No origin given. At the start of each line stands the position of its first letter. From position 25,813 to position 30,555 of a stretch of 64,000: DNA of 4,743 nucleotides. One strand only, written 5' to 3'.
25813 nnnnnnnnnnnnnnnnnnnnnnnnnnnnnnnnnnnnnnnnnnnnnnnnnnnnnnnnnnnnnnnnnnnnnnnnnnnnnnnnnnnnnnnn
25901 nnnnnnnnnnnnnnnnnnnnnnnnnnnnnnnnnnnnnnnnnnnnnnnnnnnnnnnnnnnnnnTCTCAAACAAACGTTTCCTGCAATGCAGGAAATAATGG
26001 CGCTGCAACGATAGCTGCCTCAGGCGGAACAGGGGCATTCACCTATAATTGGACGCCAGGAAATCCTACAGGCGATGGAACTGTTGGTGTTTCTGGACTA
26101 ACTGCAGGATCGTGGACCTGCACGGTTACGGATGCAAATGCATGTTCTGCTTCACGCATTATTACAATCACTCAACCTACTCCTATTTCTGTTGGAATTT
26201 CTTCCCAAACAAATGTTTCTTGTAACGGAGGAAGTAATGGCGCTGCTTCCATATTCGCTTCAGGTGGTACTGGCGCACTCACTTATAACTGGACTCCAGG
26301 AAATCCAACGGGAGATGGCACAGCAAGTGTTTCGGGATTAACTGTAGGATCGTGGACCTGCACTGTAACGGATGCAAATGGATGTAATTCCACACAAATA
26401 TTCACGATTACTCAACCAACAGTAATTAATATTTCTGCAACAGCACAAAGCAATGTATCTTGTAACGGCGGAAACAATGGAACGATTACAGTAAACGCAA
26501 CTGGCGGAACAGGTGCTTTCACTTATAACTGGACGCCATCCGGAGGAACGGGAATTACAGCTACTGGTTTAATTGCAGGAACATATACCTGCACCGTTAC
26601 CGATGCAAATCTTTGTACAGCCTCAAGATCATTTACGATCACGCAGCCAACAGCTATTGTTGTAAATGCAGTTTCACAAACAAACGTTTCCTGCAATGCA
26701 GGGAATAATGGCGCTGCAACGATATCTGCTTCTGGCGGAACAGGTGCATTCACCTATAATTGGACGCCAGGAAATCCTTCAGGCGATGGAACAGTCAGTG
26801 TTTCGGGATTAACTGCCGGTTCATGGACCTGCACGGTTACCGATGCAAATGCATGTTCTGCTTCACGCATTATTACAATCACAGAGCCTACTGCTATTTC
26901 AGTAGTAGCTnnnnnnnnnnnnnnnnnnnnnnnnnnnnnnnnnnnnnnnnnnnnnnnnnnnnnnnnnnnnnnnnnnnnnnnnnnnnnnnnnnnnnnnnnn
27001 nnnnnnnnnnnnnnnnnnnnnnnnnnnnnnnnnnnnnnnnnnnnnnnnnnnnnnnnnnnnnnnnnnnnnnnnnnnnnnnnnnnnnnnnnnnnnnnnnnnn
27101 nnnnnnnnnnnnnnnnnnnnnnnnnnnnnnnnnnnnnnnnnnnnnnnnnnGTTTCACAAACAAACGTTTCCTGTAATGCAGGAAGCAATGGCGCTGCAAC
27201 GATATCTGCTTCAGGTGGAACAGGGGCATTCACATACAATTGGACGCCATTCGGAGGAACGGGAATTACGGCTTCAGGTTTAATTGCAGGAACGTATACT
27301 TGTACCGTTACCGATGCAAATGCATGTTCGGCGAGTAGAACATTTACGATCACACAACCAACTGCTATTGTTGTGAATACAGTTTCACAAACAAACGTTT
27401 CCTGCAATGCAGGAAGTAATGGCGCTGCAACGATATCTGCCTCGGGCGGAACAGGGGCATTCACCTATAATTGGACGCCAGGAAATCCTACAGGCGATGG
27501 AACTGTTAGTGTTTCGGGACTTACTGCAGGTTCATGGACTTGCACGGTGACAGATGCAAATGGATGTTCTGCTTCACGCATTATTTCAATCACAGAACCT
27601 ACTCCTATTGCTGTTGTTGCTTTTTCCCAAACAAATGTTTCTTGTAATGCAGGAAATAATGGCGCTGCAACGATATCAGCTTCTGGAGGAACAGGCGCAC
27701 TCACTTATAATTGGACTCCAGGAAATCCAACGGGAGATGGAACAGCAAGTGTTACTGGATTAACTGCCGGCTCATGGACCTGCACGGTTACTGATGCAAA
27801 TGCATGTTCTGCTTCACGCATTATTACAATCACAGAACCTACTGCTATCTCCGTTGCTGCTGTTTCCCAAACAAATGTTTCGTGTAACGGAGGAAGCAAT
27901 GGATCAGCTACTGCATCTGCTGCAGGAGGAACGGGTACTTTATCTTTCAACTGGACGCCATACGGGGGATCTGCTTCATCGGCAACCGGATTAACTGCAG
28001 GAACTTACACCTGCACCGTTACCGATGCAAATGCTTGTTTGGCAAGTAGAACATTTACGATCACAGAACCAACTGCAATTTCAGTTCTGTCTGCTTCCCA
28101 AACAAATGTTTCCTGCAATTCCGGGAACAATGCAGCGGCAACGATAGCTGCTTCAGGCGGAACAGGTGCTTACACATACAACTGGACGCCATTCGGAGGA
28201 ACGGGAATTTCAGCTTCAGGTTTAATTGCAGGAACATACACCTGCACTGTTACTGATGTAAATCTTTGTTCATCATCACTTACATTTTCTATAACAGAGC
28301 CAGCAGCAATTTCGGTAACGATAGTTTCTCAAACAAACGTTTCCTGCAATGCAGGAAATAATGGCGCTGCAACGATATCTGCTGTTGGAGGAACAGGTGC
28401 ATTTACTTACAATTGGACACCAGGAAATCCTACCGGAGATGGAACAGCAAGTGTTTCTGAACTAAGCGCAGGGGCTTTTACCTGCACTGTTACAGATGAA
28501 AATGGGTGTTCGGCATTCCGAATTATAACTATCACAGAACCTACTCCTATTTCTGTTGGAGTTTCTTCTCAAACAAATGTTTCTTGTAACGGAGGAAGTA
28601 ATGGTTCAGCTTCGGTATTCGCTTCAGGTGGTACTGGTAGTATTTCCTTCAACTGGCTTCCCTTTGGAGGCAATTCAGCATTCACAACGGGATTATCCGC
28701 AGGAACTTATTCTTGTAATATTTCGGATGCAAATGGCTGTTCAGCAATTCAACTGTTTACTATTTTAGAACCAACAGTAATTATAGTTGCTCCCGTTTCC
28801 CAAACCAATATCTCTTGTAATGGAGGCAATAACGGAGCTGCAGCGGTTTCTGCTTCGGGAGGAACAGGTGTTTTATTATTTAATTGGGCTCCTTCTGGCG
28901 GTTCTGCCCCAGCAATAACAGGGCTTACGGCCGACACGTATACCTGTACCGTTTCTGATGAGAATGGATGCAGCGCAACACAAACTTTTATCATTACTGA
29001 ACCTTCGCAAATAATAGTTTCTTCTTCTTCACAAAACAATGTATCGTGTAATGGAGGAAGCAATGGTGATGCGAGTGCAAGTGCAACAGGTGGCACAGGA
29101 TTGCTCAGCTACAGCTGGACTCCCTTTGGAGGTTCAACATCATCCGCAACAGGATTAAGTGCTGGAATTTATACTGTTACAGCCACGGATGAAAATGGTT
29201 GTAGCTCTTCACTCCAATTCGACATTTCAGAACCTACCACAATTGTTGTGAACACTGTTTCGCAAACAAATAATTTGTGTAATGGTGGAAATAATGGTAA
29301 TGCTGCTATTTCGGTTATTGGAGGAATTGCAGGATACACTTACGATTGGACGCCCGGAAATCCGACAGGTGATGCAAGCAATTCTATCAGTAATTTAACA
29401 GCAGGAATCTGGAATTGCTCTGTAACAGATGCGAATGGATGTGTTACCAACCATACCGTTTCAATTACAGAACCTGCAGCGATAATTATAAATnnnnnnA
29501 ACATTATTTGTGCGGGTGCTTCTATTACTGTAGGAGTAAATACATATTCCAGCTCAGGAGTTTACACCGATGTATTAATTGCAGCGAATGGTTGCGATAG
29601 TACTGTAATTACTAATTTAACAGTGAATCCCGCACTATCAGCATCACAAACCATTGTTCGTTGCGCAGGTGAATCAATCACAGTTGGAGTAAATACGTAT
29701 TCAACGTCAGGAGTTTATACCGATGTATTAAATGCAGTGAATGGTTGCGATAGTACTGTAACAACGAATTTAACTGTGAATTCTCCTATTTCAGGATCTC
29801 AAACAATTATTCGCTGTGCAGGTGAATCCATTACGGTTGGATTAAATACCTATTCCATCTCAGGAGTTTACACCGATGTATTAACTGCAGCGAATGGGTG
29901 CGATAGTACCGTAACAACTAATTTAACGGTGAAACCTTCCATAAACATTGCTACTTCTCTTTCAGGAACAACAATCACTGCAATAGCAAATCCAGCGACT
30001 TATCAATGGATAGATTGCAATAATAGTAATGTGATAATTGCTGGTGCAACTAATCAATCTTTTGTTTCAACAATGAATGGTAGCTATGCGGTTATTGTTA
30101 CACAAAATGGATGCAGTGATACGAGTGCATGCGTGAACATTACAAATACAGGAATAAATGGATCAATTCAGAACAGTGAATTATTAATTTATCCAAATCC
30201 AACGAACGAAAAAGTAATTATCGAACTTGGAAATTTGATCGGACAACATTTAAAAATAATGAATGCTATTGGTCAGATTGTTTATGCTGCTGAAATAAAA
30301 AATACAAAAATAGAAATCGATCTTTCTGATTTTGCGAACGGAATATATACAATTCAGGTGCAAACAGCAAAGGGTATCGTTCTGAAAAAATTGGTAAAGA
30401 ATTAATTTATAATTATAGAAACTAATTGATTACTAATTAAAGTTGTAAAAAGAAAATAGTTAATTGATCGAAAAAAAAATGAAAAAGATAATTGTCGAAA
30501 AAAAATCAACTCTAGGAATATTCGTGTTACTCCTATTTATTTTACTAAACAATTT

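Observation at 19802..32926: Three consecutive T9SS cargo genes (1080, 2443, 820 aa) assembled from one shared domain toolkit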

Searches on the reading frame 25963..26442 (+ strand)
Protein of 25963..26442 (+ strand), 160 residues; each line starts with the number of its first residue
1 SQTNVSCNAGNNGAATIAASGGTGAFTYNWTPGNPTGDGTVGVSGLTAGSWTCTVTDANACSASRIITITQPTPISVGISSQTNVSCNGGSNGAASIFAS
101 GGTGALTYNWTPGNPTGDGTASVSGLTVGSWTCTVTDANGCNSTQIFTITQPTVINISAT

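Call 39: search_protein_families(library=pfam, proteins=[window:25963-26442:+], max_evalue=10)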
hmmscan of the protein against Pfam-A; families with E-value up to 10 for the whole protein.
seq(160 aa): 7 families
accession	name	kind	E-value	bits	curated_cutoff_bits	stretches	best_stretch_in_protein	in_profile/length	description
PF13573.12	SprB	-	2.3e-17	62.8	28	2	2-34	4-36/37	SprB repeat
PF17963.7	Big_9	-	0.0078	17.5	23.6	2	87-150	40-89/89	Bacterial Ig domain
PF18140.6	PCC_BT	-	0.15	12.6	23.5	0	4-42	44-83/126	Propionyl-coenzyme A carboxylase BT domain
PF04500.22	FLYWCH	-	0.21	12.2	23.6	0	50-69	29-47/62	FLYWCH zinc finger domain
PF11141.13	DUF2914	-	0.27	11.4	23.6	0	127-140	39-52/62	Protein of unknown function (DUF2914)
PF16461.11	Phage_TTP_12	-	0.62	10.4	26.1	0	17-37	56-76/135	Lambda phage tail tube protein, TTP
PF02368.24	Big_2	-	1.5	9.3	22.8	1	118-143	49-74/79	Bacterial Ig-like domain (group 2)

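Call 50: predict_structure(alignment_id=A1)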
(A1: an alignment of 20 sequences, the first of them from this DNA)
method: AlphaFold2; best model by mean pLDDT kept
length: 160 residues; sequences in the alignment: 20
mean_pLDDT: 89.6   pTM: 0.71
mean pLDDT of the five models: 89.6, 88.0, 87.8, 84.9, 73.7
residues with pLDDT >= 90: 105; 70-90: 51; 50-70: 4; < 50: 0
segments of 3 or more residues with pLDDT < 50: none
pLDDT, mean of each block of 10 residues (from residue 1): 84 91 92 81 91 95 94 92 87 93 92 82 92 92 94 81
secondary structure, 60 per line:
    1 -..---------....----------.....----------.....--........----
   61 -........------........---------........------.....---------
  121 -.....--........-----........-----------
elements in order: E13-16 E27-31 E42-46 E49-56 E62-69 E76-83 E93-100 E107-111 E122-126 E129-136 E142-149

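Call 53: fold_search(model_id=the predicted structure, library=pdb)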
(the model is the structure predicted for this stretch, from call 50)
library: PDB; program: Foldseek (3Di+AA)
matches with E <= 10: 1142; with E <= 0.001: 68
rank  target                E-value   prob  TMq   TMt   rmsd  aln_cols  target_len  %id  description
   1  5uv6_A                9.7e-06  1.00  0.35  0.22   9.0       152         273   18  Crystal structure of human Opioid Binding Protein/Cell Adhesion Molecule Like (OPCML) (released 2018-03-21)
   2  5uv6_B                1.4e-05  1.00  0.34  0.22   8.9       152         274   18  Crystal structure of human Opioid Binding Protein/Cell Adhesion Molecule Like (OPCML) (released 2018-03-21)
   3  6dlf_B                2.9e-05  1.00  0.36  0.28   7.3       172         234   15  Crystal structure of NTRI homodimer (released 2019-04-10)
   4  6dld_D                3.4e-05  1.00  0.35  0.24   6.6       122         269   16  Crystal structure of IgLON5/NEGR1 heterodimer (released 2019-04-10)
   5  1f00                  3.6e-05  1.00  0.43  0.28   6.9       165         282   14  CRYSTAL STRUCTURE OF C-TERMINAL 282-RESIDUE FRAGMENT OF ENTEROPATHOGENIC E. COLI INTIMIN (released 2000-07-12)
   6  2v5t                  4.2e-05  1.00  0.40  0.36   6.6       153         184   14  Crystal structure of NCAM2 Ig2-3 (released 2008-07-29)
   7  6u6t_A                4.2e-05  1.00  0.38  0.28   7.2       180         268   14  Neuronal growth regulator 1 (NEGR1) (released 2020-08-12)
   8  3shs                  4.4e-05  1.00  0.52  0.32   6.0       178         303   18  Three N-terminal domains of the bacteriophage RB49 Highly Immunogenic Outer Capsid protein (Hoc) (released 2011-06-29)
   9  6u7n_A                4.4e-05  1.00  0.36  0.24   7.5       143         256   16  Crystal structure of neurotrimin (NTM) (released 2020-08-12)
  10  5xpw                  7.1e-05  1.00  0.38  0.35   8.3       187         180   13  Structure of amphioxus IgVJ-C2 molecule (released 2018-04-18)
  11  1qz1                  7.8e-05  1.00  0.38  0.26   7.8       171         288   11  Crystal Structure of the Ig 1-2-3 fragment of NCAM (released 2003-11-04)
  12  6dld_B                7.8e-05  1.00  0.38  0.29   7.8       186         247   14  Crystal structure of IgLON5/NEGR1 heterodimer (released 2019-04-10)
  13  6dlf_A                7.8e-05  1.00  0.35  0.28   7.7       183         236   15  Crystal structure of NTRI homodimer (released 2019-04-10)
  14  6u6t_B                8.7e-05  1.00  0.40  0.28   6.9       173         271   14  Neuronal growth regulator 1 (NEGR1) (released 2020-08-12)
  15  7tze_A                1.0e-04  1.00  0.35  0.29   7.0       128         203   12  Structure of murine LAG3 domains 1-2 (released 2022-05-11)
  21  9flw_A                1.9e-04  1.00  0.45  0.20   6.2       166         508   21  CryoEM structure of the fragment-6 (3571-4078) in the grappling hook protein A (GhpA) in the bacterium Aureispira sp.  (released 2024-10-16)
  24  9flp_A                2.3e-04  1.00  0.40  0.09   7.6       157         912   26  CryoEM structure of the neck (1403-2314) in the grappling hook protein A (GhpA) in the bacterium Aureispira sp. CCB-QB (released 2024-10-16)
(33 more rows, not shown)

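Call 60: search_solved_structures(query=A1, max_evalue=0.01)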
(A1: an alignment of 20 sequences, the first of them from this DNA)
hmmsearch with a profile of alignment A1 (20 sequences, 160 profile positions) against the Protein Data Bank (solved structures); distinct sequences matched with E-value up to 0.01: 3.
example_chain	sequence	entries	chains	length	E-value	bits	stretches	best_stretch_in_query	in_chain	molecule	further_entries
5lxk_A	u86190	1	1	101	3.6e-06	29.9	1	6-66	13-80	Decoration protein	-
8zvi_a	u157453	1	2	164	8.3e-06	28.7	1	6-65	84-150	Decoration protein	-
9occ_A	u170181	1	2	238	0.0086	18.9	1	7-59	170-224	Putative neck whiskers protein gp24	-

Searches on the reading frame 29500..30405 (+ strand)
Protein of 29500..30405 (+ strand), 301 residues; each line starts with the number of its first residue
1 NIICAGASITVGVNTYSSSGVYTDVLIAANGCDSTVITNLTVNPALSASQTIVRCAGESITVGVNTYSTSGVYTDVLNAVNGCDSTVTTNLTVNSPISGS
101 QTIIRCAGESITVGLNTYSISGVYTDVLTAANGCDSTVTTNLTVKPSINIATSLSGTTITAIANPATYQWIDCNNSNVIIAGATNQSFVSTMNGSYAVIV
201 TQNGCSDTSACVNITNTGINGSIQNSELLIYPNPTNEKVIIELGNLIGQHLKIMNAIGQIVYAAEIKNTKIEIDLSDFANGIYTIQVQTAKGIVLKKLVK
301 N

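Call 61: search_solved_structures(query=window:29500-30405:+, max_evalue=1)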
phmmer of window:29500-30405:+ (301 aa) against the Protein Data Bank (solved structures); distinct sequences matched with E-value up to 1: 11.
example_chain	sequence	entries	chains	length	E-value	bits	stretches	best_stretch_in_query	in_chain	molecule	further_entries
7pzj_A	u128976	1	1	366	0.0016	21.2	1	224-296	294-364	Lipase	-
8glk_D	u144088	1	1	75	0.022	17.5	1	227-300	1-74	Endonuclease I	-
8glj_D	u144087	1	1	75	0.12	15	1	226-286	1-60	Por secretion system C-terminal sorting domain-containing protein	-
5jvk_A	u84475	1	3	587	0.18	14.5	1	217-300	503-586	Uncharacterized protein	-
6i4g_A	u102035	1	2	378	0.61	12.7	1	69-122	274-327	Actin-1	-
7aln_A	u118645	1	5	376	0.61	12.7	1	69-122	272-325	Actin-1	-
6i4k_A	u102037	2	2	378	0.61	12.7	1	69-122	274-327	Actin-1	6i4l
4cbu_A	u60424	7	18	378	0.62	12.7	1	69-122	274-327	Actin-1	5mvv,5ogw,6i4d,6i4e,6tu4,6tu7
6i4h_A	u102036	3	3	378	0.62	12.7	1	69-122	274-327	Actin-1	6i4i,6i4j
4cbw_A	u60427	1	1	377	0.62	12.7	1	69-122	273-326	ACTIN, ALPHA SKELETAL MUSCLE, ACTIN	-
6i4f_A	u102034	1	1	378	0.92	12.2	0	69-122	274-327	Actin-1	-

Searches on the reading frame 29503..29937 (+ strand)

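Call 39: search_protein_families(library=pfam, proteins=[window:29503-29937:+], max_evalue=10)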
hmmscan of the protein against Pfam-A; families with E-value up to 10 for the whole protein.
seq(145 aa): 6 families
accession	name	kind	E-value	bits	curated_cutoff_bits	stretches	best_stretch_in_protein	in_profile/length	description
PF13667.11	ThiC-associated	-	0.013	15.8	27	1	62-75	43-56/81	ThiC-associated domain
PF16407.11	PKD_2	-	0.082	13.6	39.2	1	75-133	91-151/157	PKD-like family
PF05949.17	DUF881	-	0.17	12.2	25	1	54-118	14-86/146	Bacterial protein of unknown function (DUF881)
PF03349.22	Toluene_X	-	0.18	10.7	29.7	1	18-92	65-139/421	Outer membrane protein transport protein (OMPP1/FadL/TodX)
PF13472.12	Lipase_GDSL_2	-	0.75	10.7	32.9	0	54-86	1-35/178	GDSL-like Lipase/Acylhydrolase family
PF07987.16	DUF1775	-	1.2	9.9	25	0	60-95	3-38/146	Domain of unkown function (DUF1775)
